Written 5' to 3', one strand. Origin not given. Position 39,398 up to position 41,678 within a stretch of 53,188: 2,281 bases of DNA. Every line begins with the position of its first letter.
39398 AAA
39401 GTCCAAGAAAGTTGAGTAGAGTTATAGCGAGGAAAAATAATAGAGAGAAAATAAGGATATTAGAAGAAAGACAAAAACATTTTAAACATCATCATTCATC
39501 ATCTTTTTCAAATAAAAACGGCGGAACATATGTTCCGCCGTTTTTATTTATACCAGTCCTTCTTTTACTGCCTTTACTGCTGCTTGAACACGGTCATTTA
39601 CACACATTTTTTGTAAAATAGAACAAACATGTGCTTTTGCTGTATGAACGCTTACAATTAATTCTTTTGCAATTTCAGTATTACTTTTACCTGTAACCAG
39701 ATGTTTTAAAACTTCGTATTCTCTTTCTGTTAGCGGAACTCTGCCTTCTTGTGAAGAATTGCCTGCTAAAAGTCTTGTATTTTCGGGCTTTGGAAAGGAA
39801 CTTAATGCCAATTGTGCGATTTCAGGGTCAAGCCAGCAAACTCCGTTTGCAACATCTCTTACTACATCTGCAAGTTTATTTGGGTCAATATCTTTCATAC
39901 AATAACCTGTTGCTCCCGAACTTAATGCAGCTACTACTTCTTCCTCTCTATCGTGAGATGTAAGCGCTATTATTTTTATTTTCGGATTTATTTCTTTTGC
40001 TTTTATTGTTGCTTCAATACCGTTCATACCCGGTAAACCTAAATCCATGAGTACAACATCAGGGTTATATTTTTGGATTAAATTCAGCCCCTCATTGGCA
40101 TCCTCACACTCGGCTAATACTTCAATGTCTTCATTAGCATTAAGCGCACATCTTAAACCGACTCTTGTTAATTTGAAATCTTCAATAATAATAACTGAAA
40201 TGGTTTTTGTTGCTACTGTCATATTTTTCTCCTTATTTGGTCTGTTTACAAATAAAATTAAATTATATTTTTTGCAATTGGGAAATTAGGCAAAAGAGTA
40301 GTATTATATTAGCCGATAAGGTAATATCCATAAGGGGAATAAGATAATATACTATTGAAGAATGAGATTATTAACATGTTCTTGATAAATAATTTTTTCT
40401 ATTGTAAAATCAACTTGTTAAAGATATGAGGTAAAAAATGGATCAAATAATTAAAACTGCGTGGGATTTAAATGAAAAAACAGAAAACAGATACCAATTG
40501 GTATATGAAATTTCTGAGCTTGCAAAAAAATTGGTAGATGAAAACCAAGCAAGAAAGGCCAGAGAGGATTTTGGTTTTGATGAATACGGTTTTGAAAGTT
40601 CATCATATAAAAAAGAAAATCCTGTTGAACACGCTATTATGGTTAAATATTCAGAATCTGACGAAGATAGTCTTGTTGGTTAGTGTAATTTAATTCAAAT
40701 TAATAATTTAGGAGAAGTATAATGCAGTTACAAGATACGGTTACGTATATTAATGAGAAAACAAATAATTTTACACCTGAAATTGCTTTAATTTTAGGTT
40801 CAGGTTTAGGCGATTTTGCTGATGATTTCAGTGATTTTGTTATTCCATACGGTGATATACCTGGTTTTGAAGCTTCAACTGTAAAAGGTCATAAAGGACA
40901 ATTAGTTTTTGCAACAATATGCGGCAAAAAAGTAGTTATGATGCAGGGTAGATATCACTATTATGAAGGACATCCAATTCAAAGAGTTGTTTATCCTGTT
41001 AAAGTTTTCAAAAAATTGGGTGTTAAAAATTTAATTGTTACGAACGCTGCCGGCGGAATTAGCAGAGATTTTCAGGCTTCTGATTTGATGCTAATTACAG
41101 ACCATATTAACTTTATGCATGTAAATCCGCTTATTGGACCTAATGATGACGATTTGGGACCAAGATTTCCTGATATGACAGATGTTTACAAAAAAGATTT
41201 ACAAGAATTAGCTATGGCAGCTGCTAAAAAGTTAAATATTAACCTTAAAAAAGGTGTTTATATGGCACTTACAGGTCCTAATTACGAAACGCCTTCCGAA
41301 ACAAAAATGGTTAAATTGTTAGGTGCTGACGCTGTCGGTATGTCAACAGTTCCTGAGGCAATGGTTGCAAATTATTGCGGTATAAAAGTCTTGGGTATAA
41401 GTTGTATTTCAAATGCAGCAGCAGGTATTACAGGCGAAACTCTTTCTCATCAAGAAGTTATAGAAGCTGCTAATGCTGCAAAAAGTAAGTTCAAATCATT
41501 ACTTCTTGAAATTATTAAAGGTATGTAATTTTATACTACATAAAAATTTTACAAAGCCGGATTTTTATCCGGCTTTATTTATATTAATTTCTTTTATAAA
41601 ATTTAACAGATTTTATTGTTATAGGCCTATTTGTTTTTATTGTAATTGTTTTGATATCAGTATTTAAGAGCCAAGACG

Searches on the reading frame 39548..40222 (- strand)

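Call 13: search_protein_families(library=pfam, proteins=[window:39548-40222:-])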
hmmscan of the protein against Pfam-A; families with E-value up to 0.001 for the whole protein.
window:39548-40222:- (224 aa): 2 families
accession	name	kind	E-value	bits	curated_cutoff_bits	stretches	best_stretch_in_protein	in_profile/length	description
PF00072.30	Response_reg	-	6.6e-25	87.9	30.2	1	10-121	1-110/111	Response regulator receiver domain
PF00196.25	GerE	-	1.2e-16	60.5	23.5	1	163-218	2-57/57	Bacterial regulatory proteins, luxR family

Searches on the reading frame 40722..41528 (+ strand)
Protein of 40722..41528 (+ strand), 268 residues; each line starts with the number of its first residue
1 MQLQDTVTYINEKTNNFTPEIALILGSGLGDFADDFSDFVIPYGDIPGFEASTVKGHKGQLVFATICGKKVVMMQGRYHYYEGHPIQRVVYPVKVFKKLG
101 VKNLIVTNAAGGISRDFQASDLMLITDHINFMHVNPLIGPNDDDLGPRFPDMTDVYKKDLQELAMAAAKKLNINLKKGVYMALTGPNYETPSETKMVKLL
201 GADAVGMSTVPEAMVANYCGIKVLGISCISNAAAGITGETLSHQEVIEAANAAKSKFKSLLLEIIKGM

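Call 13: search_protein_families(library=pfam, proteins=[window:40722-41528:+])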
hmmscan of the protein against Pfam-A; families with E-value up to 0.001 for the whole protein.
window:40722-41528:+ (268 aa): 1 family
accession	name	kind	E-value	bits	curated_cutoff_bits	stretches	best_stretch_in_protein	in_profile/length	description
PF01048.26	PNP_UDP_1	-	9e-55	186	25.1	1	21-266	2-233/233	Phosphorylase superfamily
